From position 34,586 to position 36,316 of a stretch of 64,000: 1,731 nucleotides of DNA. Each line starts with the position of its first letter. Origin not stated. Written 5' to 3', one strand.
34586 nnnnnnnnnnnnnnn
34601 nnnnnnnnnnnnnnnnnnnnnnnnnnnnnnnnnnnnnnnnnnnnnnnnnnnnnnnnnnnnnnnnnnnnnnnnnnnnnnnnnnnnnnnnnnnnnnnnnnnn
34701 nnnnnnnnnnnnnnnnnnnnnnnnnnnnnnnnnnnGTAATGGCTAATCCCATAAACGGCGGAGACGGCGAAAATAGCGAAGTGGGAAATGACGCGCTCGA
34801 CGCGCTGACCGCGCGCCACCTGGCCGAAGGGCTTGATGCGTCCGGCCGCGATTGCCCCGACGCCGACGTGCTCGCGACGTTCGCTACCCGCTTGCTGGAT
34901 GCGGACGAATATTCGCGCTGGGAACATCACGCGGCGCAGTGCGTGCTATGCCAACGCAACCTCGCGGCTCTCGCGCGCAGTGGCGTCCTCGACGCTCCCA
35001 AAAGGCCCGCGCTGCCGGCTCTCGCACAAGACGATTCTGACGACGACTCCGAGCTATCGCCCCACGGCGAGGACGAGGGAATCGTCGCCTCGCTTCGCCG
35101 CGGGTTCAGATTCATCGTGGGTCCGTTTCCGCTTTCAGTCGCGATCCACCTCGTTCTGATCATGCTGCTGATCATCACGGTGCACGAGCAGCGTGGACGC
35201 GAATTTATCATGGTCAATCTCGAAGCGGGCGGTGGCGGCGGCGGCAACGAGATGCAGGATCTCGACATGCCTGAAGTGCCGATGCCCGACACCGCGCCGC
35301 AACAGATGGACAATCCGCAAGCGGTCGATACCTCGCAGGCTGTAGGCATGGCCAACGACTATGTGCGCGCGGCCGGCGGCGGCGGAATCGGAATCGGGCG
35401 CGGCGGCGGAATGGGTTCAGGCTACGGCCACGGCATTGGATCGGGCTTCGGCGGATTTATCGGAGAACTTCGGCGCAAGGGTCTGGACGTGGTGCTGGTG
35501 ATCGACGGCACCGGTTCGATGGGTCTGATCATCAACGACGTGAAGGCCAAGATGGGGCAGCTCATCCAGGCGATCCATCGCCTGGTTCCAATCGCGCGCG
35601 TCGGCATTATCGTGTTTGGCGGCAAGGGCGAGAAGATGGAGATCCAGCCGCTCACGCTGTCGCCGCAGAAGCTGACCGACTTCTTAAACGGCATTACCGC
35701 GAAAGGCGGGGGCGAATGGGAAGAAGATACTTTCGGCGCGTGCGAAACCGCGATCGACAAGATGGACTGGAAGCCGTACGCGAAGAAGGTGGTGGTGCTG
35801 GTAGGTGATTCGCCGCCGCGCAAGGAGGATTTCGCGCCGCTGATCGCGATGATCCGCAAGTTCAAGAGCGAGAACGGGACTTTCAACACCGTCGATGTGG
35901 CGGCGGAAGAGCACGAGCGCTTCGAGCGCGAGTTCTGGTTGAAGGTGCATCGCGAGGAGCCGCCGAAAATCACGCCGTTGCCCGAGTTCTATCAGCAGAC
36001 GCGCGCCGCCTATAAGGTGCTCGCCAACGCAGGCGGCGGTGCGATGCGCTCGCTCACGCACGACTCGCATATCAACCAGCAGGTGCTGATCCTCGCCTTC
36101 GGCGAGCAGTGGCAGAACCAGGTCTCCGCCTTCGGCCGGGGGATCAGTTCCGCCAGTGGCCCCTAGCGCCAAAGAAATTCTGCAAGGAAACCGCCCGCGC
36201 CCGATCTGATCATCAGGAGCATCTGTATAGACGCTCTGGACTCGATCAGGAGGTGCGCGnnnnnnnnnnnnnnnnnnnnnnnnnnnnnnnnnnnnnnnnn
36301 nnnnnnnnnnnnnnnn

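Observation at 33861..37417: ECF-like sigma factor, anti-sigma factor carrying an extracytoplasmic VWA domain, and a tandem TM-VWA paralog lacking the anti-sigma domain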

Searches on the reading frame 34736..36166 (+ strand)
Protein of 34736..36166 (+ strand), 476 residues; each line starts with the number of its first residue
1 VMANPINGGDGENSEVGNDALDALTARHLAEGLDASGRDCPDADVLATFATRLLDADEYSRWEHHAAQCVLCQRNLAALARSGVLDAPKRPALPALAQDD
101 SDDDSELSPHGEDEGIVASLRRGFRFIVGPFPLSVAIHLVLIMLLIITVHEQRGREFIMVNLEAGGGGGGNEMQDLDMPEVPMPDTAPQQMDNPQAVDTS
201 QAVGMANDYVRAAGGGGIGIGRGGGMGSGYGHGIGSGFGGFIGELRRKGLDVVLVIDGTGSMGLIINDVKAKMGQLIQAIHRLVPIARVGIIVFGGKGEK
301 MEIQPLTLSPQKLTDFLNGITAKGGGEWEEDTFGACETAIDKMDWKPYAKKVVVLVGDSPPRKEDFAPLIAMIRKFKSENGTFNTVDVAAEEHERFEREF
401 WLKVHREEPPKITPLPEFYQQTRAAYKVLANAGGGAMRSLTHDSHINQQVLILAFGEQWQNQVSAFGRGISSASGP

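Call 3: search_protein_families(library=pfam, proteins=[window:34736-36166:+], max_evalue=1)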
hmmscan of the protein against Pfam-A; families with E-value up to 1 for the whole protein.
window:34736-36166:+ (476 aa): 4 families
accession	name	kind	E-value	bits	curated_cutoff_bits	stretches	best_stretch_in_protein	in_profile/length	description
PF13519.12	VWA_2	-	1.3e-08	35.8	27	1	252-359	1-106/107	von Willebrand factor type A domain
PF25106.1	VWA_4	-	8.9e-07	29.1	27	1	252-378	2-124/169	von Willebrand factor A domain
PF00092.34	VWA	-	5.7e-06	27.1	23.8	1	251-387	1-138/174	von Willebrand factor type A domain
PF11265.14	Med25_VWA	-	0.093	12.8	21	0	251-272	6-27/213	Mediator complex subunit 25 von Willebrand factor type A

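Call 4: search_protein_families(library=ncbifam, proteins=[window:34736-36166:+], max_evalue=1)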
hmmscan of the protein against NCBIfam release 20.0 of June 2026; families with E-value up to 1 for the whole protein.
window:34736-36166:+ (476 aa): 2 families
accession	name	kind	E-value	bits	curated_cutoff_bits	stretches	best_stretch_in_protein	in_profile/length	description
TIGR03788.1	marine_srt_targ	equivalog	0.00062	18.3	551.65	1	251-330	273-353/629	marine proteobacterial sortase target protein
TIGR03436.1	acidobact_VWFA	subfamily_domain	0.21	11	81.25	1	250-322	67-135/324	VWA domain-containing protein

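Call 9: find_homologous_proteins(query=window:34736-36166:+)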
Query window:34736-36166:+ (476 aa): 762 proteins with E <= 0.001 among 8000 candidates; the best 120 are listed.
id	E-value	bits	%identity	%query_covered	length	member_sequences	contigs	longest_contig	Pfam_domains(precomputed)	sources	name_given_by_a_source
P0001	0.0e+0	1080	100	100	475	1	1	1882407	PF00092.35,PF25106.2,PF13519.13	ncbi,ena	-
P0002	0.0e+0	1018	95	100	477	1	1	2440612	PF00092.35,PF13519.13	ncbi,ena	-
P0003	8.1e-298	1006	94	99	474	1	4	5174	PF00092.35,PF25106.2,PF13519.13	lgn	-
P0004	4.1e-281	951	88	100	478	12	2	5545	PF00092.35,PF25106.2,PF13519.13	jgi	jgi:hypothetical protein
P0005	1.9e-277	939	88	100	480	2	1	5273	PF00092.35,PF13519.13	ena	-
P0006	4.5e-275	931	91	95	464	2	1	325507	PF00092.35,PF13519.13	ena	-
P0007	6.4e-258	874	83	98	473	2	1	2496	PF00092.35,PF25106.2,PF13519.13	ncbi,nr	ncbi:MAG TPA: VWA domain-containing protein, partial [Candidatus Binataceae bacterium]|nr:VWA domain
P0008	4.0e-250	849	81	97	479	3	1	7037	PF00092.35,PF13519.13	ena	-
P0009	1.6e-239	814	77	97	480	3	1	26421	PF00092.35,PF25106.2,PF13519.13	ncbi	-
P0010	3.4e-239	813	78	95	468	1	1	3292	PF00092.35,PF25106.2,PF13519.13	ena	-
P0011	9.4e-239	811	78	95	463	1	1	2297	PF00092.35,PF13519.13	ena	-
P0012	2.7e-237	806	76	96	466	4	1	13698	PF00092.35,PF25106.2,PF13519.13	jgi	jgi:hypothetical protein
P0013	6.8e-236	802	77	95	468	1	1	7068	PF00092.35,PF25106.2,PF13519.13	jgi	jgi:hypothetical protein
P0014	1.1e-235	801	76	96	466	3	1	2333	PF00092.35,PF25106.2,PF13519.13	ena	-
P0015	2.8e-234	796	79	96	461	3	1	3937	PF00092.35,PF25106.2,PF13519.13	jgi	jgi:hypothetical protein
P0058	1.1e-217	742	75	91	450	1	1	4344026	PF00092.35,PF25106.2,PF13519.13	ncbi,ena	-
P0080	1.4e-207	708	86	76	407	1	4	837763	PF00092.35,PF25106.2,PF13519.13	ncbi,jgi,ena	jgi:von Willebrand factor type A domain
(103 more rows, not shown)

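Call 12: find_encoding_contigs(protein=P0058, flank=10000, max_places=2)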
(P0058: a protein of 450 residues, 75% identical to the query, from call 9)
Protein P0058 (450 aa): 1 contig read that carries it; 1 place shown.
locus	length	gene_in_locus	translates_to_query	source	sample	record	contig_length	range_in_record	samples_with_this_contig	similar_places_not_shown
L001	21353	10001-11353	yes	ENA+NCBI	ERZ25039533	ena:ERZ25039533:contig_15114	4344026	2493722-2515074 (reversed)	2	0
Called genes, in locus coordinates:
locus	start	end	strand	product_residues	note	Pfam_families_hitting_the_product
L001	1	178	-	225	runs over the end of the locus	-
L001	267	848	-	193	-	-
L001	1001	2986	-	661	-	PF10111:Glyco_tranf_2_2 (faint), PF00535:Glycos_transf_2, PF13641:Glyco_tranf_2_3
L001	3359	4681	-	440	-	PF13231:PMT_2 (weak)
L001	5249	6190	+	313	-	PF00248:Aldo_ket_red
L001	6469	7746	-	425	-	PF12146:Hydrolase_4 (faint)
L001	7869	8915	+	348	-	PF02824:TGS (weak), PF06071:YchF-GTPase_C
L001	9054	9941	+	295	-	PF13936:HTH_38 (faint), PF08281:Sigma70_r4_2 (weak), PF04545:Sigma70_r4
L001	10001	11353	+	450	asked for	PF00092:VWA (weak), PF13519:VWA_2, PF25106:VWA_4 (weak)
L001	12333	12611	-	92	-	-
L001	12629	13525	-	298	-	PF00248:Aldo_ket_red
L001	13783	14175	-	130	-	PF00903:Glyoxalase, PF18029:Glyoxalase_6 (weak)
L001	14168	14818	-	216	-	PF08241:Methyltransf_11 (weak)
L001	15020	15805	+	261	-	PF09339:HTH_IclR, PF01614:IclR_C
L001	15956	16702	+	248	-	PF01012:ETF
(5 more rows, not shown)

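Call 13: find_encoding_contigs(protein=P0080, flank=10000, max_places=2)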
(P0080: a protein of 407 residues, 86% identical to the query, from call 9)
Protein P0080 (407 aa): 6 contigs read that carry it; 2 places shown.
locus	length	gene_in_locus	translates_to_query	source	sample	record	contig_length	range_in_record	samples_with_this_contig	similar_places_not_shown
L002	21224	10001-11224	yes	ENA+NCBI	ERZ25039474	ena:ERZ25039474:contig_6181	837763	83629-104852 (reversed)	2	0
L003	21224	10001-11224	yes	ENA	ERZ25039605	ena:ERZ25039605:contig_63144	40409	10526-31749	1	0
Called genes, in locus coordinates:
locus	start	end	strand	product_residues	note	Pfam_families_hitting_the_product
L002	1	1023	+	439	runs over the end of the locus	PF13520:AA_permease_2, PF00324:AA_permease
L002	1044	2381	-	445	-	-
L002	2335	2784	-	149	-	PF13231:PMT_2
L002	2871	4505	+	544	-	PF13231:PMT_2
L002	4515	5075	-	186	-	PF00293:NUDIX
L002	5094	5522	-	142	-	PF13380:CoA_binding_2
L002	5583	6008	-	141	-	PF01451:LMWPc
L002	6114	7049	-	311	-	PF00106:adh_short, PF08659:KR, PF13561:adh_short_C2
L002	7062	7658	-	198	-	-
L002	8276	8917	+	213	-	PF01618:MotA_ExbB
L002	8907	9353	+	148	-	PF02472:ExbD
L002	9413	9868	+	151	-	PF02472:ExbD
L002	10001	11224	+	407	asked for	PF00092:VWA (weak), PF13519:VWA_2, PF25106:VWA_4 (weak)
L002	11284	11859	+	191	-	-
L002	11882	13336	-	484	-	PF00324:AA_permease, PF13520:AA_permease_2, PF13906:AA_permease_C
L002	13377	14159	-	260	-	PF00106:adh_short, PF08659:KR, PF13561:adh_short_C2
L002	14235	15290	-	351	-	PF01212:Beta_elim_lyase, PF01041:DegT_DnrJ_EryC1 (faint)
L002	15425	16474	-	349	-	PF08450:SGL (faint), PF01436:NHL (faint), PF25021:TEN_NHL (faint)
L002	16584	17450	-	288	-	PF07728:AAA_5, PF08406:CbbQ_C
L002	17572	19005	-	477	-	PF01406:tRNA-synt_1e, PF09190:DALR_2 (weak), PF23493:CysS_C (weak)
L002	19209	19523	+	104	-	PF04014:MazE_antitoxin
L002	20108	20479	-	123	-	PF07110:EthD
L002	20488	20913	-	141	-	PF04134:DCC1-like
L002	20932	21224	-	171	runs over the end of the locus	PF08502:LeuA_dimer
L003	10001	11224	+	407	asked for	PF00092:VWA (weak), PF13519:VWA_2, PF25106:VWA_4 (weak)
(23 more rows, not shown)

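Call 15: find_encoding_contigs(protein=P0001, flank=10000, max_places=2)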
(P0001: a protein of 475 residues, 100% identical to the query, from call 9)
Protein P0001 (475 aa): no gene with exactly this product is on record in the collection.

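Call 16: find_encoding_contigs(protein=window:34736-36163:+, flank=10000, max_places=2)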
Protein window:34736-36163:+ (476 aa): no gene with exactly this product is on record in the collection.

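Call 17: search_protein_representatives(protein=window:34736-36166:+)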
Query: 476 residues. Proteins with E-value up to 0.001 (for the whole library): 2910; up to 1e-10: 628; up to 1e-30: 79. The best 150 are listed.
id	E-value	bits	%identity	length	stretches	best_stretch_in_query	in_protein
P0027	8.9e-228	773.3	76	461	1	19-474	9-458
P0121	1.1e-135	469.7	58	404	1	106-473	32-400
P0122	1.2e-120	420.1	84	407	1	118-342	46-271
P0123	1.3e-119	416.7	75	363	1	211-476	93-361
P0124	1.4e-115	403.4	53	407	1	117-473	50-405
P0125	7.2e-114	397.7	54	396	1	119-467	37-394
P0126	4.2e-107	375.4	68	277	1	198-473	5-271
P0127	5.4e-107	375.0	53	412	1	120-472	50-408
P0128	1.1e-98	347.7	49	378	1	119-468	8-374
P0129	1.1e-98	347.7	61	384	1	141-400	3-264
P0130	4.8e-90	319.2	67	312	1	236-455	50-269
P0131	3.0e-89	316.5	60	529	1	239-473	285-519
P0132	2.6e-86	306.8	65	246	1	19-249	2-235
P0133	4.3e-81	289.6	65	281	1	118-338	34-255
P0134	4.0e-80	286.4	52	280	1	222-475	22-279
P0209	1.1e-29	120.2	35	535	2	178-383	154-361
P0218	4.0e-28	115.0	33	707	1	176-393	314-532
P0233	3.5e-26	108.6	34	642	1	133-381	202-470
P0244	3.5e-25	105.3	35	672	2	131-379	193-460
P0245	3.8e-25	105.2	39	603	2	229-383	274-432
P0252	6.0e-25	104.5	40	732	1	214-388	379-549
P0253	6.9e-25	104.3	31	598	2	177-383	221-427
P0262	1.6e-24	103.1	36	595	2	223-391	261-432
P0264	3.0e-24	102.2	33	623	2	214-386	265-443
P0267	3.9e-24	101.8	32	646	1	179-386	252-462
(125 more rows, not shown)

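Call 19: find_related_loci(query=window:34736-36163:+, collection=genome_contigs, flank=10000)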
Query window:34736-36163:+ (476 aa) in genome_contigs; peptide patterns used: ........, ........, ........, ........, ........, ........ (x = any residue, [..] = any of these).
191 stretches matched a pattern; 97 encode a relative of the query (tblastn E <= 1e-3); the best 80 are kept; 79 distinct loci.
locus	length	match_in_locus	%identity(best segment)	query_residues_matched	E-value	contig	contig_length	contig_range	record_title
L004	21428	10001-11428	95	1-475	0e+0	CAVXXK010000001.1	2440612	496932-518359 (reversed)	MAG: uncultured delta proteobacterium isolate MFD03044.bin.1.149 genome assembly, contig: contig_14823, whole genome sho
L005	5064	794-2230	90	1-475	0e+0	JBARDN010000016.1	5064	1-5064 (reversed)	MAG: Candidatus Binataceae bacterium isolate MFD06347_ilm_asm_bin10 k127_1729, whole genome shotgun sequence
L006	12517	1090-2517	88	1-475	0e+0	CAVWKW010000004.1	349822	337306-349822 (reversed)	MAG: uncultured delta proteobacterium isolate MFD04434.bin.1.117 genome assembly, contig: contig_51802, whole genome sho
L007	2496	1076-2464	83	1-466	0e+0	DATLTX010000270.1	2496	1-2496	MAG TPA_asm: Candidatus Binataceae bacterium isolate SMAG_U13968 k141_195614, whole genome shotgun sequence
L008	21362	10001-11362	74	9-474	0e+0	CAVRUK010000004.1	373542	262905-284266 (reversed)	MAG: uncultured delta proteobacterium isolate MFD02248.bin.1.51 genome assembly, contig: contig_69785, whole genome shot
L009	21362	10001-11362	74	9-474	0e+0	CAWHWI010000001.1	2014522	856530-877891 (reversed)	MAG: uncultured delta proteobacterium isolate MFD04463.bin.1.219 genome assembly, contig: contig_17539, whole genome sho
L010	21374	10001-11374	75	12-474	0e+0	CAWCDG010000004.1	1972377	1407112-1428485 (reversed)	MAG: uncultured delta proteobacterium isolate MFD09286.bin.2.99 genome assembly, contig: contig_22845, whole genome shot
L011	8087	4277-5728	73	1-470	0e+0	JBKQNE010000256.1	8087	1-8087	MAG: Candidatus Binataceae bacterium isolate LASAr3G3H3I__bin_44 LASAr3G3H3I_000000308452, whole genome shotgun sequence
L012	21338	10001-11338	75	21-471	0e+0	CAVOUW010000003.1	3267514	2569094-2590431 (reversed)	MAG: uncultured delta proteobacterium isolate MFD10064.bin.1.24 genome assembly, contig: contig_9770, whole genome shotg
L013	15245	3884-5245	75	18-474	0e+0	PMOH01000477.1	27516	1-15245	MAG: Deltaproteobacteria bacterium isolate palsa_1089 73.20110600_P1M.15_contig_19339, whole genome shotgun sequence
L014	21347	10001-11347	75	21-471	0e+0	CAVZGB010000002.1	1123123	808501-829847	MAG: uncultured delta proteobacterium isolate MFD05521.bin.1.220 genome assembly, contig: contig_13144, whole genome sho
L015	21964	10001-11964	70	21-475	0e+0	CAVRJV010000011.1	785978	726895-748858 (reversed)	MAG: uncultured delta proteobacterium isolate MFD05580.bin.2.15 genome assembly, contig: contig_48556, whole genome shot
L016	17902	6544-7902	75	21-476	0e+0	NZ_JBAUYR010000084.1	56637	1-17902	MAG: Candidatus Binatus sp. isolate MFD06940_ilm_asm_bin44 k127_338629, whole genome shotgun sequence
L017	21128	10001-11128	84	101-472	0e+0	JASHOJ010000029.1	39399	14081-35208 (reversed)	MAG: Candidatus Binataceae bacterium isolate JOPF020 JOPF_NEAR_contig_99984, whole genome shotgun sequence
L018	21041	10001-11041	90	120-466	1e-180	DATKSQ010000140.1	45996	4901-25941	MAG TPA_asm: Candidatus Binataceae bacterium isolate SMAG_U14058 k141_1545207, whole genome shotgun sequence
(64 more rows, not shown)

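Call 33: search_protein_families(library=pfam, alignment_id=A1, max_evalue=0.1)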
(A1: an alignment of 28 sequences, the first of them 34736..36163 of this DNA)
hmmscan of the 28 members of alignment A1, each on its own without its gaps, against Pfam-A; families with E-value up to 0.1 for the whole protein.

A. member 1, window:34736-36163:+ (476 aa): 4 families
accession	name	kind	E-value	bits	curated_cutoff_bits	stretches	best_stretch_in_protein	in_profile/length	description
PF13519.12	VWA_2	-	1.3e-08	35.8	27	1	252-359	1-106/107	von Willebrand factor type A domain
PF25106.1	VWA_4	-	8.9e-07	29.1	27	1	252-378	2-124/169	von Willebrand factor A domain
PF00092.34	VWA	-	5.7e-06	27.1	23.8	1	251-387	1-138/174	von Willebrand factor type A domain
PF11265.14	Med25_VWA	-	0.093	12.8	21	0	251-272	6-27/213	Mediator complex subunit 25 von Willebrand factor type A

B. families by the number of members that match (of 28 scanned): 8 families
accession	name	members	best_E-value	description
PF13519.12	VWA_2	28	9.4e-11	von Willebrand factor type A domain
PF00092.34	VWA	28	8e-08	von Willebrand factor type A domain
PF25106.1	VWA_4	27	1.9e-08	von Willebrand factor A domain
PF24909.1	vWA_SIBA-E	18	0.0012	Integrin beta-like protein A-E, vWA-like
PF11265.14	Med25_VWA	15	0.0051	Mediator complex subunit 25 von Willebrand factor type A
PF13768.12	VWA_3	11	0.0028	von Willebrand factor type A domain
PF13490.11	zf-HC2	9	2.9e-05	Putative zinc-finger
PF05762.20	VWA_CoxE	4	0.021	VWA domain containing CoxE-like protein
